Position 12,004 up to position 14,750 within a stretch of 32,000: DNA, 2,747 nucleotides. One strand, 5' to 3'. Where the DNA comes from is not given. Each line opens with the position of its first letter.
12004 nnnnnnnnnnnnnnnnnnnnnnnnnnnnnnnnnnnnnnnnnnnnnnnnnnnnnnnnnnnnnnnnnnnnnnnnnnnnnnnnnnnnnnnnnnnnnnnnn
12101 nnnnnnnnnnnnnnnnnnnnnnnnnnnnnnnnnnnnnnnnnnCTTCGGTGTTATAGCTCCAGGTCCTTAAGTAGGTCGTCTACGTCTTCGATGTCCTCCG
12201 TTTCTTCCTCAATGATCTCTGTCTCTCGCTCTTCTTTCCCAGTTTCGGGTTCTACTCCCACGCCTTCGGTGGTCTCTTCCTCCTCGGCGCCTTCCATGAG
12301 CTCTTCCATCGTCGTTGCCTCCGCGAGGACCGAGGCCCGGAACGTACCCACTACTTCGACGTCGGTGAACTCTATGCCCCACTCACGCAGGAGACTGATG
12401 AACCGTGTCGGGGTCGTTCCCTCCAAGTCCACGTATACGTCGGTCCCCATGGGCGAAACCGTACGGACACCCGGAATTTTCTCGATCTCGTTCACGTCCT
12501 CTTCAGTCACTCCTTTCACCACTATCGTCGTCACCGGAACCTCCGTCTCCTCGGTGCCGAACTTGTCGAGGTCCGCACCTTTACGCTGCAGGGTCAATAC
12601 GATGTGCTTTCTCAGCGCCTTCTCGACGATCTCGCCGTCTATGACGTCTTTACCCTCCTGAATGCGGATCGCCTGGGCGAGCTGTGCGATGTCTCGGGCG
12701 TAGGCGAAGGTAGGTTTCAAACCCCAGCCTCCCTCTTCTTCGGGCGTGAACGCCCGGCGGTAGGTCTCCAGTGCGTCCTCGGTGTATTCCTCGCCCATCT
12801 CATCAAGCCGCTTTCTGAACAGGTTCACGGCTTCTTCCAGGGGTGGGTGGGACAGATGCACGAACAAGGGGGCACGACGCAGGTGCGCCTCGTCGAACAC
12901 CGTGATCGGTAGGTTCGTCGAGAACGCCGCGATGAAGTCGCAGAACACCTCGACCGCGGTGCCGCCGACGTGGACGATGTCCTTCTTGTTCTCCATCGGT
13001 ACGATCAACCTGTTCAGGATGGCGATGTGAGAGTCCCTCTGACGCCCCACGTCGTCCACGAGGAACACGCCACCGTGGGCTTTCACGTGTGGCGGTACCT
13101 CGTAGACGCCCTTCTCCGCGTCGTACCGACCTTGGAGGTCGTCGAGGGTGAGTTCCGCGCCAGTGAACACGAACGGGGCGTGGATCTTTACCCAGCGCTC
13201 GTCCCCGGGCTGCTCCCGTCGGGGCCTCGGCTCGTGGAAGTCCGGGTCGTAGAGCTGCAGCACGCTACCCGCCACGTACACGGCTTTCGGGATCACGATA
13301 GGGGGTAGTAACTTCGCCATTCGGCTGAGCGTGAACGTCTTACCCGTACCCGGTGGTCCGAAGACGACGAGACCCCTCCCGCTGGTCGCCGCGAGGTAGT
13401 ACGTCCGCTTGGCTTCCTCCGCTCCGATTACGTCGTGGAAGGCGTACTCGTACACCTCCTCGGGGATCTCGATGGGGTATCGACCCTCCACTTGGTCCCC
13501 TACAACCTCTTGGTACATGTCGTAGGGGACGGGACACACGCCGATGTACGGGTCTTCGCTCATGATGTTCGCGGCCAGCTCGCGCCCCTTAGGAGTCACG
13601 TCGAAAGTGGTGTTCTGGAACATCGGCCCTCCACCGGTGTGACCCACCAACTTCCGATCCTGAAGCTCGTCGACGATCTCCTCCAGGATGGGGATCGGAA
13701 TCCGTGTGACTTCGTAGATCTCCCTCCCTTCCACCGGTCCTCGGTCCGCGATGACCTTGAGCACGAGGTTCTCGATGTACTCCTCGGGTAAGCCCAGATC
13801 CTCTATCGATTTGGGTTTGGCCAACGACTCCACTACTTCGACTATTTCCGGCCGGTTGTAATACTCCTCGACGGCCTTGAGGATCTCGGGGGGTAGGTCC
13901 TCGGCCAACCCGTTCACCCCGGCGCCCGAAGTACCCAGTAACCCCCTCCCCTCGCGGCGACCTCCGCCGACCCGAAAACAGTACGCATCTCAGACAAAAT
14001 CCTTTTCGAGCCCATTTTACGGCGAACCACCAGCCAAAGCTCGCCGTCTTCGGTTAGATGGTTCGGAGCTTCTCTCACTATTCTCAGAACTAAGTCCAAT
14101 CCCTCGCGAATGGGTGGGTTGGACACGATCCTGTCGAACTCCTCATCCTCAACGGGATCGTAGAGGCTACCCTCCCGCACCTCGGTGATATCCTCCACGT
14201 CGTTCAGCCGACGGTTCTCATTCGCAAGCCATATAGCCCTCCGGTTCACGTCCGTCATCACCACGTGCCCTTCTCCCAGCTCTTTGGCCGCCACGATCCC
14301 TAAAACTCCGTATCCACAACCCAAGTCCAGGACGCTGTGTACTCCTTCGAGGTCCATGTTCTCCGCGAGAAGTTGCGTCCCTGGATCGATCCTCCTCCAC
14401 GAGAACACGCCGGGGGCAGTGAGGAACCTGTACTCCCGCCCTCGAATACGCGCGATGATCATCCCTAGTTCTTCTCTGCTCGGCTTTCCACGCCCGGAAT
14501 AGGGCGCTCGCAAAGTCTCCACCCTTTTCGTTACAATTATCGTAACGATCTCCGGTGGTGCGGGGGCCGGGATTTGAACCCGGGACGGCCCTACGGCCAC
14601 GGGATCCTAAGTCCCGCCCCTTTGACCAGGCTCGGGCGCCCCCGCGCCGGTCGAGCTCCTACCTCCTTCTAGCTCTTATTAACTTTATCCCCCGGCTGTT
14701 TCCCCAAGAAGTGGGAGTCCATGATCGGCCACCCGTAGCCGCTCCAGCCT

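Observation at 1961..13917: Complete Tad/Epd-like type IV pilus cluster with seven prepilin-type proteins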

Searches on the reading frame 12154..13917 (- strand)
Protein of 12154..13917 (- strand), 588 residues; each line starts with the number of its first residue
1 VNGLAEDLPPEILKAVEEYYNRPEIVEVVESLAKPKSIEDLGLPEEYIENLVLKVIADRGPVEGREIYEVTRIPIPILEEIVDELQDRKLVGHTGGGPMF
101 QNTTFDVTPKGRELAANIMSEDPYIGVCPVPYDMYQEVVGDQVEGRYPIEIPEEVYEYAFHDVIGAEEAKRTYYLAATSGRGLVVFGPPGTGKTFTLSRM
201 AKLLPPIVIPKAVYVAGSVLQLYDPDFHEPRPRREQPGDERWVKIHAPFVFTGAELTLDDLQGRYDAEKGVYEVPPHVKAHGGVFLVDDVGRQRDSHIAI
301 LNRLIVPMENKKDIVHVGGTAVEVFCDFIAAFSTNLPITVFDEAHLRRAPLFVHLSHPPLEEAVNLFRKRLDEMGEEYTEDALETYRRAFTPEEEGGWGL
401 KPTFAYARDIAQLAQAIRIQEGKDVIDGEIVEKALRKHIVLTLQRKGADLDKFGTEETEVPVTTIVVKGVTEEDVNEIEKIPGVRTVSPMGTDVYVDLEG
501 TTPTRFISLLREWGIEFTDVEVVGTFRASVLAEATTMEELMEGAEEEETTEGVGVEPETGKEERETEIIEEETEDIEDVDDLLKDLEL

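Call 3: search_protein_families(library=pfam, proteins=[window:12154-13917:-], max_evalue=0.01)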
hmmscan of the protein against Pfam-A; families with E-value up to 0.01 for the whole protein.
window:12154-13917:- (588 aa): 4 families
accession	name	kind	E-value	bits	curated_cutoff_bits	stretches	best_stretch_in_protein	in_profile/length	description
PF01078.27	Mg_chelatase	-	1.8e-09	37.7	20.3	1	160-210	2-52/207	Magnesium chelatase, subunit ChlI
PF07728.20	AAA_5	-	0.00016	22.1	22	0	183-204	2-23/139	AAA domain (dynein-related subfamily)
PF13401.12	AAA_22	-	0.00053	20.8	27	1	182-216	7-42/130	AAA domain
PF13191.12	AAA_16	-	0.0058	17.6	32.6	0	178-205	20-49/167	AAA ATPase domain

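Call 5: search_protein_families(library=ncbifam, proteins=[window:12154-13917:-], max_evalue=0.01)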
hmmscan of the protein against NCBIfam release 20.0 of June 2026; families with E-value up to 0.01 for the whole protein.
window:12154-13917:- (588 aa): 7 families
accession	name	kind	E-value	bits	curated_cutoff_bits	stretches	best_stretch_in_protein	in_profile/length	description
TIGR00368.1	TIGR00368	hypoth_equivalog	6.7e-11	41.4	362.4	1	155-214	186-245/499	YifB family Mg chelatase-like AAA ATPase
NF007365.0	PRK09862.1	equivalog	2e-09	36.6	530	1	157-216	187-246/506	YifB family Mg chelatase-like AAA ATPase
TIGR00764.1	lon_rel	equivalog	0.0022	16.6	516.6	1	159-207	16-64/608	ATP-dependent protease LonB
TIGR02902.1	spore_lonB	equivalog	0.0036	16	723.3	0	153-195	57-101/531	ATP-dependent protease LonB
TIGR02030.1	BchI-ChlI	equivalog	0.0041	16.3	466.95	1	158-290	1-140/337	magnesium chelatase ATPase subunit I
TIGR01447.1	recD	equivalog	0.0057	15.3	310.15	0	170-204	153-187/597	exodeoxyribonuclease V subunit alpha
TIGR02031.1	BchD-ChlD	equivalog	0.006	15.3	499.55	0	181-384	17-194/608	magnesium chelatase ATPase subunit D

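Call 10: search_solved_structures(query=window:12154-13917:-, max_evalue=0.01)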
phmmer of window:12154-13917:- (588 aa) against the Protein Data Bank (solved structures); distinct sequences matched with E-value up to 0.01: 3.
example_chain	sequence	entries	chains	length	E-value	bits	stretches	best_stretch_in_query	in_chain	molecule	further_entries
8rxd_F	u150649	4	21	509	9.3e-05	24.5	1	156-231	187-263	Competence related protein ComM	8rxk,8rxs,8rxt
4zpx_A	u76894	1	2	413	0.003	19.5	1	148-208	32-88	ATP-dependent protease Lon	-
3k1j_A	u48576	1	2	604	0.009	17.9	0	148-208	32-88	ATP-dependent protease Lon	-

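Call 20: find_homologous_proteins(query=window:12154-13917:-, max_evalue=0.001)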
Query window:12154-13917:- (588 aa): 359 proteins with E <= 0.001 among 8000 candidates; the best 120 are listed.
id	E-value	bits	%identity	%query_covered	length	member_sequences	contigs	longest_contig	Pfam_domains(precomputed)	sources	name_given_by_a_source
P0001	0.0e+0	1308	100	100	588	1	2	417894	PF01078.28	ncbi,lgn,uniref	ncbi:ATP-binding protein [Methanopyrus kandleri]|uniref:ATP-binding protein n=1 Tax=Methanopyrus kan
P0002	0.0e+0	1300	100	99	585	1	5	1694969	PF01078.28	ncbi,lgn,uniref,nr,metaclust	ncbi:ATP-binding protein [Methanopyrus kandleri]|uniref:Predicted AAA+ class ATPase with chaperone a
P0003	0.0e+0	1282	100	98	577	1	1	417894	PF01078.28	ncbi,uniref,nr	ncbi:TPA: ATP-binding protein [Methanopyrus kandleri]|uniref:ATP-binding protein n=1 Tax=Methanopyru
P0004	0.0e+0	1278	98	99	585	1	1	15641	PF01078.28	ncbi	ncbi:ATP-binding protein [Methanopyrus kandleri]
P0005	0.0e+0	1238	93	100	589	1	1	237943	PF01078.28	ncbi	ncbi:ATP-binding protein [Methanopyrus sp.]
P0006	0.0e+0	1232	93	99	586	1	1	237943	PF01078.28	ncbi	-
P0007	0.0e+0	1226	94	99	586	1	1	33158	PF01078.28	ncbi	ncbi:ATP-binding protein [Methanopyrus sp.]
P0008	0.0e+0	1202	91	96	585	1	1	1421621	PF01078.28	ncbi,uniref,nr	ncbi:ATP-binding protein [Methanopyrus sp. SNP6]|uniref:ATP-binding protein n=1 Tax=Methanopyrus sp.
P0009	0.0e+0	1198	91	96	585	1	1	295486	PF01078.28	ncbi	ncbi:ATP-binding protein [Methanopyrus sp.]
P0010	0.0e+0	1197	91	96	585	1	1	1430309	PF01078.28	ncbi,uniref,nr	ncbi:ATP-binding protein [Methanopyrus sp. KOL6]|uniref:ATP-binding protein n=1 Tax=Methanopyrus sp.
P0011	0.0e+0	1195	91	96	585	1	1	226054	PF01078.28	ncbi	ncbi:ATP-binding protein [Methanopyrus sp.]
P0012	0.0e+0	1190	89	99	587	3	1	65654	PF01078.28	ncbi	ncbi:ATP-binding protein [Methanopyrus sp.]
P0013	0.0e+0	1055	87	91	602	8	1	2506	PF01078.28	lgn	-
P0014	0.0e+0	1045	77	99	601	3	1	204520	PF01078.28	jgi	-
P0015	0.0e+0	1012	81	91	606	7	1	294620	PF01078.28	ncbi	-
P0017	1.0e-145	505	46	86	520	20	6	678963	PF01078.28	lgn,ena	-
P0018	6.1e-145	502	44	86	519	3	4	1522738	PF01078.28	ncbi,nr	ncbi:MAG TPA: ATP-binding protein [Methanothermobacter sp.]|nr:AAA+ class ATPase with chaperone acti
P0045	1.6e-139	484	45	86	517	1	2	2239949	PF01078.28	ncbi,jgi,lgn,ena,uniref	ncbi:ATP-binding protein [Methanobacterium sp. ACI-7]|uniref:ATP-binding protein n=1 Tax=unclassifie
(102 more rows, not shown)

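Call 21: find_encoding_contigs(protein=P0018, flank=10000, max_places=2)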
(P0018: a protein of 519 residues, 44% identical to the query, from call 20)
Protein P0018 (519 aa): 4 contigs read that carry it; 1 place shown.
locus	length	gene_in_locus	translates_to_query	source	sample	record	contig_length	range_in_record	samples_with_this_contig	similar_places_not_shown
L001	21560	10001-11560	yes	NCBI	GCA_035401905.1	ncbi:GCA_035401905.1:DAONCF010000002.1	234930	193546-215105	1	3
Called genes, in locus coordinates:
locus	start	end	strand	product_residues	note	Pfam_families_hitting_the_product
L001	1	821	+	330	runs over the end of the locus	PF00288:GHMP_kinases_N, PF08544:GHMP_kinases_C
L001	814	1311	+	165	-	PF00694:Aconitase_C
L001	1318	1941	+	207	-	PF19769:CPxCG_zf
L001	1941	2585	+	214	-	PF01135:PCMT, PF00398:RrnaAD, PF01269:Fibrillarin (weak), PF08704:GCD14 (weak), PF13847:Methyltransf_31, PF13649:Methyltransf_25 (weak)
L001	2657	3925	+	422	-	PF00919:UPF0004, PF04055:Radical_SAM, PF01938:TRAM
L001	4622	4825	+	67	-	-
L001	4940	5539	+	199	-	PF27309:MJ0753_N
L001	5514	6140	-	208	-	PF01812:5-FTHF_cyc-lig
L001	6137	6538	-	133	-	PF06271:RDD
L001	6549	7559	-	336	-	PF00586:AIRS, PF02769:AIRS_C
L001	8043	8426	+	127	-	PF01201:Ribosomal_S8e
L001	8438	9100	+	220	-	PF00136:DNA_pol_B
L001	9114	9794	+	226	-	PF00702:Hydrolase, PF13419:HAD_2, PF13242:Hydrolase_like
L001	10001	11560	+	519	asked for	PF01078:Mg_chelatase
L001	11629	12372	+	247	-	-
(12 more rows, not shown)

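Call 22: find_encoding_contigs(protein=P0045, flank=10000, max_places=2)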
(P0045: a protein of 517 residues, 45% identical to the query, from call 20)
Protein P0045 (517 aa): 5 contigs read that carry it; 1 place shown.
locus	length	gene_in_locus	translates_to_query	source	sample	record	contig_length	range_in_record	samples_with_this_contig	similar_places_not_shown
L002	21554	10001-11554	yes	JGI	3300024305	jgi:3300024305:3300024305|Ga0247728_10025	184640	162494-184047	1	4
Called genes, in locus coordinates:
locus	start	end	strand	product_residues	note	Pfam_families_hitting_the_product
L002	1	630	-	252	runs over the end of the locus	PF01026:TatD_DNase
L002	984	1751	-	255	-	PF01255:Prenyltransf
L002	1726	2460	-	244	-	PF01515:PTA_PTB (faint)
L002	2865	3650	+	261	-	-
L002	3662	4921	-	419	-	PF00202:Aminotran_3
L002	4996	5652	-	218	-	PF02570:CbiC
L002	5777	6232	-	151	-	PF06271:RDD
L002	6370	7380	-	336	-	PF00586:AIRS, PF02769:AIRS_C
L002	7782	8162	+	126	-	PF01201:Ribosomal_S8e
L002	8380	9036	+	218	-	PF00136:DNA_pol_B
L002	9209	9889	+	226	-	PF00702:Hydrolase, PF13419:HAD_2, PF13242:Hydrolase_like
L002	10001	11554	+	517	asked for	PF01078:Mg_chelatase (faint)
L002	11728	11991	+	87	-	PF03083:MtN3_slv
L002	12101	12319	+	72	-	-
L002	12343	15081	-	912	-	PF00989:PAS, PF08448:PAS_4, PF13426:PAS_9, PF00989:PAS, PF08448:PAS_4, PF13426:PAS_9, PF00989:PAS, PF08448:PAS_4, +6 more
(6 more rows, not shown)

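Call 77: find_encoding_contigs(protein=P0017, flank=6000, max_places=2)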
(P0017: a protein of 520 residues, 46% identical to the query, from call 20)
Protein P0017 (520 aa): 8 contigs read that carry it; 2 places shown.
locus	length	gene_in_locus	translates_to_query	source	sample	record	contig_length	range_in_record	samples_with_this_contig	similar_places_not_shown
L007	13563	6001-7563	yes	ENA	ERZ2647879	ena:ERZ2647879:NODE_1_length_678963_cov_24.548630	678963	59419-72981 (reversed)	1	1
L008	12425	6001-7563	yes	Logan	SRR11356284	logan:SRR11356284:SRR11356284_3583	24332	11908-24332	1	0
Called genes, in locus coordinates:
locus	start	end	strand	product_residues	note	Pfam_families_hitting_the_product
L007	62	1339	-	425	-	PF00270:DEAD, PF04851:ResIII (weak), PF00271:Helicase_C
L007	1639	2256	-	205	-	PF01812:5-FTHF_cyc-lig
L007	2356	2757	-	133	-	PF06271:RDD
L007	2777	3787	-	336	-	PF00586:AIRS, PF02769:AIRS_C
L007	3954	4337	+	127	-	PF01201:Ribosomal_S8e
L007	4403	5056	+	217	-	PF00136:DNA_pol_B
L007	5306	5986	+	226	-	PF00702:Hydrolase, PF13419:HAD_2, PF13242:Hydrolase_like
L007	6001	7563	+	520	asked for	PF01078:Mg_chelatase (faint)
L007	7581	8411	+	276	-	-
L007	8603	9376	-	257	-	PF03372:Exo_endo_phos, PF14529:Exo_endo_phos_2 (faint)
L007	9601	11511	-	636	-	PF00009:GTP_EFTU (weak), PF01926:MMR_HSR1, PF02421:FeoB_N, PF03193:RsgA_GTPase (faint), PF17910:FeoB_Cyto, PF07670:Gate, PF07664:FeoB_C, PF07670:Gate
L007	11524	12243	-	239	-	PF01325:Fe_dep_repress, PF02742:Fe_dep_repr_C, PF04023:FeoA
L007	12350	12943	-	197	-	PF01184:Gpr1_Fun34_YaaH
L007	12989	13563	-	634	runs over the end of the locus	PF16177:ACAS_N, PF00501:AMP-binding, PF13193:AMP-binding_C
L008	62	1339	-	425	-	PF00270:DEAD, PF04851:ResIII (weak), PF00271:Helicase_C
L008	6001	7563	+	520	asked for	PF01078:Mg_chelatase (faint)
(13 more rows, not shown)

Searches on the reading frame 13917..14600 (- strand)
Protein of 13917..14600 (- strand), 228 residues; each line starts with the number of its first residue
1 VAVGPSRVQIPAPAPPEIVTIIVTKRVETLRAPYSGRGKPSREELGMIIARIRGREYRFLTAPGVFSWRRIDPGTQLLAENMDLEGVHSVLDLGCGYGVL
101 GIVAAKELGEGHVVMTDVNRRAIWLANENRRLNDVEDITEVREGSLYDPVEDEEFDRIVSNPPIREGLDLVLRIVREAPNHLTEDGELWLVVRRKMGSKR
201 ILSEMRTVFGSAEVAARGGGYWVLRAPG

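Call 3: search_protein_families(library=pfam, proteins=[window:13917-14600:-], max_evalue=0.01)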
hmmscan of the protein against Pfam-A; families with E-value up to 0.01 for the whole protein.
window:13917-14600:- (228 aa): 14 families
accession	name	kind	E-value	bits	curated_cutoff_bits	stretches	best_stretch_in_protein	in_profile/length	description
PF05175.20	MTS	-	1.8e-50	171.3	23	1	56-225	1-170/170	Methyltransferase small domain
PF06325.19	PrmA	-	4e-13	49.9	22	1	84-187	159-255/296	Ribosomal protein L11 methyltransferase (PrmA)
PF13847.12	Methyltransf_31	-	6.4e-11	42.6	27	1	89-188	6-107/145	Methyltransferase domain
PF13649.12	Methyltransf_25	-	3.3e-09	37.7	27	1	90-185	1-96/97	Methyltransferase domain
PF02475.24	TRM5-TYW2_MTfase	-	1.2e-06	29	28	1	88-177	38-129/164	TRM5/TYW2 methyltransferase domain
PF08241.18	Methyltransf_11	-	2.5e-06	28.4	21.2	1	91-189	1-94/95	Methyltransferase domain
PF08242.18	Methyltransf_12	-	4e-06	27.9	30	1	91-186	1-96/98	Methyltransferase domain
PF10294.15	Methyltransf_16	-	2.9e-05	24.3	21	1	88-134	48-93/174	Lysine methyltransferase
PF12847.13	Methyltransf_18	-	0.0001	22.8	27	1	88-160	16-88/151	Methyltransferase domain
PF02353.26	CMAS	-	0.00037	20.3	27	1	77-160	53-133/273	Mycolic acid cyclopropane synthetase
PF03602.21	Cons_hypoth95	-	0.0012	19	24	1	88-186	43-146/182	Conserved hypothetical protein 95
PF02005.22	TRM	-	0.0015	18.2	27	1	89-143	52-107/376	N2,N2-dimethylguanosine tRNA methyltransferase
PF13489.12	Methyltransf_23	-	0.0021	18.2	27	1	76-161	14-88/164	Methyltransferase domain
PF01170.24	UPF0020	-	0.0035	17.5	22.3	1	113-163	79-130/197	RMKL-like, methyltransferase domain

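Call 88: search_solved_structures(query=window:13917-14513:-, max_evalue=1e-8)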
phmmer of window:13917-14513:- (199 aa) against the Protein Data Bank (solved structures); distinct sequences matched with E-value up to 1e-8: 12.
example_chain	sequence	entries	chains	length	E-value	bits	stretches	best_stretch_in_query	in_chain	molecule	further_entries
1dus_A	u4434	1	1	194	7.4e-44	153.1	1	14-197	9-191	MJ0882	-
2pjd_A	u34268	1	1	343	5.2e-17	65.4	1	31-197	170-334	Ribosomal RNA small subunit methyltransferase C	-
2zul_A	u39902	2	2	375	6.3e-13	52.1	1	20-180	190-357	Probable ribosomal RNA small subunit methyltransferase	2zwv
3dmf_A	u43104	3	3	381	6.7e-13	52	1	20-180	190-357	Probable ribosomal RNA small subunit methyltransferase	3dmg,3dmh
5u4t_A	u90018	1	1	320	5e-10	42.6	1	48-141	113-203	Putative gentamicin methyltransferase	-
5u18_A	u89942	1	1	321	5e-10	42.6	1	48-141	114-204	N-3'' methyltransferase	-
5tyq_A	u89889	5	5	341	5.6e-10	42.4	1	48-141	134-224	Putative gentamicin methyltransferase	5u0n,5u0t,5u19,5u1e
5u1i_A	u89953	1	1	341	5.7e-10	42.4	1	48-141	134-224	Putative gentamicin methyltransferase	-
1sg9_A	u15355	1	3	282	2.3e-09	40.5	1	28-153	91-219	hemK protein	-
1nv8_A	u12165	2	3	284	2.3e-09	40.4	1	28-153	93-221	hemK protein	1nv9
1vq1_A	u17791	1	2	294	2.5e-09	40.3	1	28-153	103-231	N5-glutamine methyltransferase, HemK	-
3grz_A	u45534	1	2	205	6.5e-09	39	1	60-159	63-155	Ribosomal protein L11 methyltransferase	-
